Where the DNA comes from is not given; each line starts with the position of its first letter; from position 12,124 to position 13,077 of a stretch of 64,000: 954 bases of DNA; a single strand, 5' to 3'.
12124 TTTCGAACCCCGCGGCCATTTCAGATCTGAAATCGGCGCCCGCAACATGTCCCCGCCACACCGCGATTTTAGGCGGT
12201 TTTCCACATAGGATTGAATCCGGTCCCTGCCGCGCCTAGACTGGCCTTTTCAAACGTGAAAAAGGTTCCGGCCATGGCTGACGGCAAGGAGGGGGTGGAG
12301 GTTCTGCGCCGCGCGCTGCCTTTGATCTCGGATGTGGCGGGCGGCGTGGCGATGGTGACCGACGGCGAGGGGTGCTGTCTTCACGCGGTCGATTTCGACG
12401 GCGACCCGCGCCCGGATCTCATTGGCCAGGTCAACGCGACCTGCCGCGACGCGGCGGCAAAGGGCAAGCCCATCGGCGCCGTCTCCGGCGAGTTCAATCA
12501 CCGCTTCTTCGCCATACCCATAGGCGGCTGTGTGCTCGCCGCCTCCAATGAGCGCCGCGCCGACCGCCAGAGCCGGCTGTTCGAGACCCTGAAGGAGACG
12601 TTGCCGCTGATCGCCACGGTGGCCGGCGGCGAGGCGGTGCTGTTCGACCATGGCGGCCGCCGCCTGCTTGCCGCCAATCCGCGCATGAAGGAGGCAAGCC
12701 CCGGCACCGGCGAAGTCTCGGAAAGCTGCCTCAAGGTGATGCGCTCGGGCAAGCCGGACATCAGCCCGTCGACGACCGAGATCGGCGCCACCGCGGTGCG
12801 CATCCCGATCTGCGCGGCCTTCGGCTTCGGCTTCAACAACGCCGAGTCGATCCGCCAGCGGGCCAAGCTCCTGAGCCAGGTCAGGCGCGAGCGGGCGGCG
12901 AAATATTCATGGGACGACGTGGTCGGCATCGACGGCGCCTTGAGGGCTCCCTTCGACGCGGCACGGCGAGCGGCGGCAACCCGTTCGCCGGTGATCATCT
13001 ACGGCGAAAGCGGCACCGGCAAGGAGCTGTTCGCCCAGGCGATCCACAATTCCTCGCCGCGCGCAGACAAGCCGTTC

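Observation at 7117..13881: Sigma-54-controlled prFMN decarboxylase + heteromeric CoA-transferase operon: a possible acyl-CoA decarboxylation pathway of unknown substrate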

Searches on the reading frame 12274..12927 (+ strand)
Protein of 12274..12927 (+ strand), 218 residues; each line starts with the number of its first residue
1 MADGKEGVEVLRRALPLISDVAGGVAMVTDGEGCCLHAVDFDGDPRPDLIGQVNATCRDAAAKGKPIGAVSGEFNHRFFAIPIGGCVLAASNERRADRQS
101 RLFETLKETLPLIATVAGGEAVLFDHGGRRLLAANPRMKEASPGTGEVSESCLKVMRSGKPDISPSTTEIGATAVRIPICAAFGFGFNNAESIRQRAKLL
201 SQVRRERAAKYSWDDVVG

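Call 27: search_protein_families(library=pfam, proteins=[window:12274-12927:+], max_evalue=10)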
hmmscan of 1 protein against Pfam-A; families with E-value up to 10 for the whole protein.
seq(218 aa): 0 families

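Call 32: find_homologous_proteins(query=window:12274-12927:+, max_evalue=0.001)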
Query seq(218 aa) (218 aa): 2 proteins with E <= 0.001 among 1112 candidates.
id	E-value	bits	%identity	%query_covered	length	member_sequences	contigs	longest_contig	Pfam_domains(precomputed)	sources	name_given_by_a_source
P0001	1.7e-42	163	61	60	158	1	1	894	-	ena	-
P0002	9.5e-25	106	35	94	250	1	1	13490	PF00158.33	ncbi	-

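Call 43: search_protein_representatives(protein=window:12274-12927:+)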
Query: 218 residues. Proteins with E-value up to 0.001 (for the whole library): 48; up to 1e-10: 34; up to 1e-30: 5. The best 48 are listed.
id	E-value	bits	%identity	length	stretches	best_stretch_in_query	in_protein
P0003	2.4e-44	167.9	46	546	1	9-218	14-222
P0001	5.5e-43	163.4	62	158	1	88-217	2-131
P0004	2.1e-36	141.9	39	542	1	8-218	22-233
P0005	6.9e-32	127.2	41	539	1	15-218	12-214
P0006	5.2e-31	124.3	37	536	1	13-218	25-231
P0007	3.2e-26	108.7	39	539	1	18-218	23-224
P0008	1.1e-25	107.0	37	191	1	11-189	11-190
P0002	3.0e-25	105.5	34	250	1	13-218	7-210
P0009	6.4e-25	104.4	36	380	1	4-218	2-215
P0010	1.9e-24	102.9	36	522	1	13-218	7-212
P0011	5.6e-24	101.3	40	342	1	11-217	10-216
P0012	1.8e-23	99.7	36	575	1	9-218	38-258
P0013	5.5e-23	98.1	34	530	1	11-216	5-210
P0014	1.5e-21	93.4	33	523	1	10-218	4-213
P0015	8.2e-21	91.0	32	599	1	11-218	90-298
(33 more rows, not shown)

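Call 44: find_encoding_contigs(protein=P0003, flank=8000, max_places=3)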
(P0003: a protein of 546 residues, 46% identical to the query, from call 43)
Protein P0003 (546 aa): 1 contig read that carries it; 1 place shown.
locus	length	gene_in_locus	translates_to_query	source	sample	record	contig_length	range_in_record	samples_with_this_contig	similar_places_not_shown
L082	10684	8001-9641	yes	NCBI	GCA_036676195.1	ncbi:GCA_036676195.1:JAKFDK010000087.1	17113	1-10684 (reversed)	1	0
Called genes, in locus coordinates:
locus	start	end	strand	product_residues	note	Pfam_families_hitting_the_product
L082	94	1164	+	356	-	PF01326:PPDK_N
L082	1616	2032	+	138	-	PF01982:CTP-dep_RFKase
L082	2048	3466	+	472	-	PF20695:UbiD_N, PF01977:UbiD, PF20696:UbiD_C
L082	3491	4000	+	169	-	PF00702:Hydrolase, PF13419:HAD_2 (faint), PF08282:Hydrolase_3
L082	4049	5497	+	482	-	PF20695:UbiD_N, PF01977:UbiD, PF20696:UbiD_C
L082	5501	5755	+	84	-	PF09662:Phenyl_P_gamma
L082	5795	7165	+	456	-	PF20695:UbiD_N, PF01977:UbiD, PF20696:UbiD_C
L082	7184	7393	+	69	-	-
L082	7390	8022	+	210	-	PF14803:Zn_ribbon_Nudix (weak), PF00293:NUDIX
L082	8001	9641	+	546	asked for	PF18024:HTH_50 (faint), PF00158:Sigma54_activat, PF14532:Sigma54_activ_2, PF07728:AAA_5 (weak), PF25601:AAA_lid_14, PF02954:HTH_8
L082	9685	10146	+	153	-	PF01243:PNPOx_N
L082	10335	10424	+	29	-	-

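Call 45: find_encoding_contigs(protein=P0004, flank=8000, max_places=3)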
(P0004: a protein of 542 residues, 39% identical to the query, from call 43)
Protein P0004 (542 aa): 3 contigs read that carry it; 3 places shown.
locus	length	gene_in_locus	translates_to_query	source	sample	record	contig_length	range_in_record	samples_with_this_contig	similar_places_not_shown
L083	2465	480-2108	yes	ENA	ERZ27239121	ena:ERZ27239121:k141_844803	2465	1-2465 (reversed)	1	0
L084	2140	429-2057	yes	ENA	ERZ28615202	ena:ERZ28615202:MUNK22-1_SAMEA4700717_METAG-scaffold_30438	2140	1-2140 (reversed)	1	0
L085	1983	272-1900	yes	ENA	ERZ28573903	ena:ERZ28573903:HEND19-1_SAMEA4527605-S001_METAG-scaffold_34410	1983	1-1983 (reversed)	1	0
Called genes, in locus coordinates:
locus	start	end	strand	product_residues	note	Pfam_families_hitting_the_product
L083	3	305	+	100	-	?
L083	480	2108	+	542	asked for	PF00158:Sigma54_activat, PF14532:Sigma54_activ_2, PF25601:AAA_lid_14, PF02954:HTH_8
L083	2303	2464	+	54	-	?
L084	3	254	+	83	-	?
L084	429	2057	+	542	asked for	PF00158:Sigma54_activat, PF14532:Sigma54_activ_2, PF25601:AAA_lid_14, PF02954:HTH_8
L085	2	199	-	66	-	?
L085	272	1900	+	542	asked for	PF00158:Sigma54_activat, PF14532:Sigma54_activ_2, PF25601:AAA_lid_14, PF02954:HTH_8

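Call 46: find_encoding_contigs(protein=P0005, flank=8000, max_places=2)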
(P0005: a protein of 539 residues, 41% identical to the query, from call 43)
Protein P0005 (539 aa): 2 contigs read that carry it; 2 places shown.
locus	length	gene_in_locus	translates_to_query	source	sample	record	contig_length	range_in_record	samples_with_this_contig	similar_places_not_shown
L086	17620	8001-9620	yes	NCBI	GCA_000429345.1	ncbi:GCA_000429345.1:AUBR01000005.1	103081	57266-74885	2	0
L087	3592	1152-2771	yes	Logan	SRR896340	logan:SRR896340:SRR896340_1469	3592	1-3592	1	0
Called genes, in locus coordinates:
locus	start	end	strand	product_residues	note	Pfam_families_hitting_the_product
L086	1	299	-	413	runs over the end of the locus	PF06838:Met_gamma_lyase, PF01053:Cys_Met_Meta_PP (weak)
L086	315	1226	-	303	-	PF00004:AAA, PF17866:AAA_lid_6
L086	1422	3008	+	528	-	PF17203:sCache_3_2, PF00989:PAS, PF08448:PAS_4, PF13188:PAS_8 (weak), PF13426:PAS_9 (weak), PF14689:SPOB_a, PF13581:HATPase_c_2, PF02518:HATPase_c, +1 more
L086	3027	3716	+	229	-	PF00072:Response_reg, PF20714:HTH_64, PF09339:HTH_IclR (weak)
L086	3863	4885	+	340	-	PF03480:DctP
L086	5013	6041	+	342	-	PF03480:DctP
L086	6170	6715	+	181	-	PF04290:DctQ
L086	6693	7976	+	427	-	PF06808:DctM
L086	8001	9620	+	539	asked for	PF00158:Sigma54_activat, PF01078:Mg_chelatase (faint), PF14532:Sigma54_activ_2, PF07728:AAA_5, PF25601:AAA_lid_14, PF02954:HTH_8, PF13384:HTH_23 (weak), PF18024:HTH_50 (weak), +1 more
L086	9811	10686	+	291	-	PF03328:HpcH_HpaI, PF22484:DUF6986 (weak), PF15617:C-C_Bond_Lyase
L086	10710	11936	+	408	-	PF08442:ATP-grasp_2, PF13549:ATP-grasp_5, PF24948:Citrate_synth_N, PF16114:Citrate_bind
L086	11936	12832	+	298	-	PF02629:CoA_binding, PF13380:CoA_binding_2, PF00549:Ligase_CoA, PF13607:Succ_CoA_lig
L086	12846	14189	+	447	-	PF03972:MmgE_PrpD_N, PF19305:MmgE_PrpD_C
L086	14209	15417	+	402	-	PF13237:Fer4_10 (weak), PF12838:Fer4_7 (weak), PF13187:Fer4_9 (weak), PF04422:FrhB_FdhB_N, PF04432:FrhB_FdhB_C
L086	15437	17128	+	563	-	PF00890:FAD_binding_2, PF01266:DAO (faint), PF03486:HI0933_like (faint), PF02910:Succ_DH_flav_C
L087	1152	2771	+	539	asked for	PF00158:Sigma54_activat, PF01078:Mg_chelatase (faint), PF14532:Sigma54_activ_2, PF07728:AAA_5, PF25601:AAA_lid_14, PF02954:HTH_8, PF13384:HTH_23 (weak), PF18024:HTH_50 (weak), +1 more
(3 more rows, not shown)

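Call 47: find_encoding_contigs(protein=P0006, flank=8000, max_places=2)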
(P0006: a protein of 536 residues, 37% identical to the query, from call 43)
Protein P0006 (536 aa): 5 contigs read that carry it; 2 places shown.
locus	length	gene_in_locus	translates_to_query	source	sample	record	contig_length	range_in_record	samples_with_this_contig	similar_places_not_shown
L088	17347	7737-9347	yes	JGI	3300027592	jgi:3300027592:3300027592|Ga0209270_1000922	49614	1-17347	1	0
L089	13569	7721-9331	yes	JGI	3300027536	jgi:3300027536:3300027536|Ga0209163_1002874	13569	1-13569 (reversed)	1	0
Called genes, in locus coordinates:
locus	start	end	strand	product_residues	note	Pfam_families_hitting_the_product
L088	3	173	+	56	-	?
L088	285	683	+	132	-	-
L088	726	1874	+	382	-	PF04055:Radical_SAM, PF20903:SPL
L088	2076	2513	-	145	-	PF04343:DUF488, PF22751:DUF488-N3a (weak)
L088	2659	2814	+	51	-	-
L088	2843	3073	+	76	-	-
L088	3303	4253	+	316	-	PF00126:HTH_1, PF03466:LysR_substrate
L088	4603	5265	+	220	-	-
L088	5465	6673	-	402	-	-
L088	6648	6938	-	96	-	-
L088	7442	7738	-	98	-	-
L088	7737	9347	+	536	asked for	PF00158:Sigma54_activat, PF14532:Sigma54_activ_2, PF07728:AAA_5 (weak), PF25601:AAA_lid_14, PF02954:HTH_8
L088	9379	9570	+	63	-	-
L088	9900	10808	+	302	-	PF05853:BKACE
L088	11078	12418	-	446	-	PF13701:DDE_Tnp_1_4, PF01609:DDE_Tnp_1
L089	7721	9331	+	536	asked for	PF00158:Sigma54_activat, PF14532:Sigma54_activ_2, PF07728:AAA_5 (weak), PF25601:AAA_lid_14, PF02954:HTH_8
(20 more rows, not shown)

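Call 48: find_encoding_contigs(protein=P0007, flank=8000, max_places=2)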
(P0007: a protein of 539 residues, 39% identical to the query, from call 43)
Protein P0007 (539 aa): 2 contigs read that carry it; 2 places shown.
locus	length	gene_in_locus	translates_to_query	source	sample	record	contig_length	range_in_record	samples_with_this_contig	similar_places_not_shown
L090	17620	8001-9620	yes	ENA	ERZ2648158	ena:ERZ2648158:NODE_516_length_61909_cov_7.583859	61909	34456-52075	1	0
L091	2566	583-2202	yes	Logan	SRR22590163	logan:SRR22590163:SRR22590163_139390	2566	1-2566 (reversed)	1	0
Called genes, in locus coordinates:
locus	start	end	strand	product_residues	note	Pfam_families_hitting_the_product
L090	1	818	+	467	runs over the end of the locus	PF12704:MacB_PCD, PF02687:FtsX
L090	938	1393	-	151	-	PF04308:RNaseH_like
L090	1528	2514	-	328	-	PF00753:Lactamase_B, PF23023:Anti-Pycsar_Apyc1 (weak), PF21221:B_lactamase-like_C (faint)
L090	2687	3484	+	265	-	PF05742:TANGO2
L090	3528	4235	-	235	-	PF04402:SIMPL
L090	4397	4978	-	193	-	PF00574:CLP_protease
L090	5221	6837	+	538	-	PF02776:TPP_enzyme_N, PF00205:TPP_enzyme_M, PF02775:TPP_enzyme_C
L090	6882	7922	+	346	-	PF03447:NAD_binding_3 (weak), PF00742:Homoserine_dh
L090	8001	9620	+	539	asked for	PF01078:Mg_chelatase (faint), PF00158:Sigma54_activat, PF14532:Sigma54_activ_2, PF07724:AAA_2 (weak), PF07728:AAA_5 (weak), PF25601:AAA_lid_14, PF02954:HTH_8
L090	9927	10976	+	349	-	PF03480:DctP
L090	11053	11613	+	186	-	PF04290:DctQ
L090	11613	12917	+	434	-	PF06808:DctM, PF03606:DcuC (weak)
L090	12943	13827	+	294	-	PF13714:PEP_mutase, PF00463:ICL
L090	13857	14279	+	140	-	PF02310:B12-binding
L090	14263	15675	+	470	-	PF13941:MutL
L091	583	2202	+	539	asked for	PF01078:Mg_chelatase (faint), PF00158:Sigma54_activat, PF14532:Sigma54_activ_2, PF07724:AAA_2 (weak), PF07728:AAA_5 (weak), PF25601:AAA_lid_14, PF02954:HTH_8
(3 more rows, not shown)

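Call 49: find_encoding_contigs(protein=P0010, flank=8000, max_places=2)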
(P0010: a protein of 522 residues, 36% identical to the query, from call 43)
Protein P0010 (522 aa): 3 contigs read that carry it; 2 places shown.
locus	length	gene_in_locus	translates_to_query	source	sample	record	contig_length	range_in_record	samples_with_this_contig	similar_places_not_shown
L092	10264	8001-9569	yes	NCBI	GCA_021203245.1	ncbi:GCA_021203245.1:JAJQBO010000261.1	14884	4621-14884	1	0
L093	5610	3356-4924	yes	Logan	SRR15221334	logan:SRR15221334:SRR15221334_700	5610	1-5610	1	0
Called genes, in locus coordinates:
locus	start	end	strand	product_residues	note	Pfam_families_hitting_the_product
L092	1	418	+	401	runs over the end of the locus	PF00330:Aconitase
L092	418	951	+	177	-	PF00694:Aconitase_C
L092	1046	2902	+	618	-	PF02310:B12-binding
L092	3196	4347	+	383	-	PF04303:PrpF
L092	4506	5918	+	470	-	PF13941:MutL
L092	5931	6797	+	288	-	PF13714:PEP_mutase, PF00463:ICL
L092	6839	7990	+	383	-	PF07969:Amidohydro_3 (weak), PF01979:Amidohydro_1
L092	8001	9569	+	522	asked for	PF00158:Sigma54_activat, PF14532:Sigma54_activ_2, PF25601:AAA_lid_14, PF02954:HTH_8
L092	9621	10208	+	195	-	PF06684:AA_synth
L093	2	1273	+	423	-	?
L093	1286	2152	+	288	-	PF13714:PEP_mutase, PF00463:ICL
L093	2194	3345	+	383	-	PF07969:Amidohydro_3 (weak), PF01979:Amidohydro_1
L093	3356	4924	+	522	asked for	PF00158:Sigma54_activat, PF14532:Sigma54_activ_2, PF25601:AAA_lid_14, PF02954:HTH_8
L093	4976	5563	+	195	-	PF06684:AA_synth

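Call 60: predict_structure(alignment_id=A1)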
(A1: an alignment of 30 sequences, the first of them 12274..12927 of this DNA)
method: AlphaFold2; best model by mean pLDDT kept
length: 218 residues; sequences in the alignment: 30
mean_pLDDT: 92.4   pTM: 0.79
mean pLDDT of the five models: 92.4, 92.4, 92.3, 91.1, 90.5
residues with pLDDT >= 90: 185; 70-90: 15; 50-70: 16; < 50: 2
segments of 3 or more residues with pLDDT < 50: none
pLDDT, mean of each block of 10 residues (from residue 1): 80 97 97 98 97 97 96 82 97 94 96 96 97 85 86 98 96 98 97 96 83 65
secondary structure, 60 per line:
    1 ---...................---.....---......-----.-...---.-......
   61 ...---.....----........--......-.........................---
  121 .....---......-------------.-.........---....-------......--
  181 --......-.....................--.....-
elements in order: H4-22 E26-30 E34-39 H55-63 E67-71 E76-83 E86-91 H93-117 E121-125 E129-134 H150-158 E162-165 E173-178 E183-188 H190-210 H213-217

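Call 63: fold_search(model_id=the predicted structure, library=pdb)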
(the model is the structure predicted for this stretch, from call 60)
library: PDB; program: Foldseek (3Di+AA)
matches with E <= 10: 1092; with E <= 0.001: 81
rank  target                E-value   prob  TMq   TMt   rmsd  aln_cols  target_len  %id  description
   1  4lrx_C                7.4e-07  1.00  0.26  0.20  18.1       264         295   15  Crystal Structure of the E.coli DhaR(N)-DhaK complex (released 2014-01-29)
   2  4hh2_B                7.4e-07  1.00  0.24  0.16  14.9       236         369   11  Structure of PpsR without the HTH motif from Rb. sphaeroides (released 2013-06-05)
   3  4hh2_A                8.5e-07  1.00  0.27  0.20   9.9       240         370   13  Structure of PpsR without the HTH motif from Rb. sphaeroides (released 2013-06-05)
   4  4lry_C                1.3e-06  1.00  0.26  0.20  18.1       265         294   15  Crystal Structure of the E.coli DhaR(N)-DhaK(T79L) complex (released 2014-01-29)
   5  5ere                  3.6e-06  1.00  0.26  0.14   9.2       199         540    8  Extracellular ligand binding receptor from Desulfohalobium retbaense DSM5692 (released 2016-08-10)
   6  4hh2_D                5.4e-06  1.00  0.32  0.21   9.7       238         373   12  Structure of PpsR without the HTH motif from Rb. sphaeroides (released 2013-06-05)
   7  9a69_B                6.5e-06  1.00  0.30  0.16   9.3       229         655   13  Integrative model of MCPB-MCPC by crosslinking MS and deep learning (released 2024-09-18)
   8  4lrz_H                7.5e-06  1.00  0.24  0.19  17.3       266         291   14  Crystal Structure of the E.coli DhaR(N)-DhaL complex (released 2014-01-29)
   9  3lif_A                1.2e-05  1.00  0.31  0.28   9.3       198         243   16  Crystal Structure of the extracellular domain of the putative histidine kinase rpHK1S-Z16 (released 2010-05-05)
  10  6iot_B                1.3e-05  1.00  0.27  0.25  10.9       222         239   13  The ligand binding domain of Mlp24 with arginine (released 2019-03-20)
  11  3ewk                  1.4e-05  1.00  0.25  0.24  12.7       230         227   14  Structure of the redox sensor domain of Methylococcus capsulatus (Bath) MmoS (released 2009-03-24)
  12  9qq6_A                2.3e-05  0.99  0.28  0.15  11.7       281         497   11  Structure of the Azotobacter vinelandii NifL-NifA complex (released 2025-06-18)
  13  3e4o_A                3.2e-05  0.99  0.30  0.26  11.0       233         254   14  Crystal structure of succinate bound state DctB (released 2008-10-21)
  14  3e4p_B                3.4e-05  0.99  0.28  0.25  11.1       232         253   13  Crystal structure of malonate occupied DctB (released 2008-10-21)
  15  2p7j_B                3.6e-05  1.00  0.30  0.26   9.6       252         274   13  Crystal structure of the domain of putative sensory box/GGDEF family protein from Vibrio parahaemolyticus (released 2007-05-01)
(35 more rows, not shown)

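Call 82: search_solved_structures(query=window:12274-12927:+, max_evalue=1)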
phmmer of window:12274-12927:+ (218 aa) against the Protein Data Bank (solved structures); distinct sequences matched with E-value up to 1: 2.
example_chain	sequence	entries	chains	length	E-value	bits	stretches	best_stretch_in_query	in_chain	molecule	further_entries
9uen_o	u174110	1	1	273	0.11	15.4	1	149-210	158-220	EFCPI-30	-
8htu_E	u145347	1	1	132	0.86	12.4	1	98-161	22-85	Photosystem I reaction center subunit IV, chloroplastic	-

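Call 83: search_protein_families(library=ncbifam, proteins=[window:12274-12927:+], max_evalue=10)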
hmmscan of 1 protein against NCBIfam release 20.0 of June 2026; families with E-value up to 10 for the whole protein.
window:12274-12927:+ (218 aa): 0 families
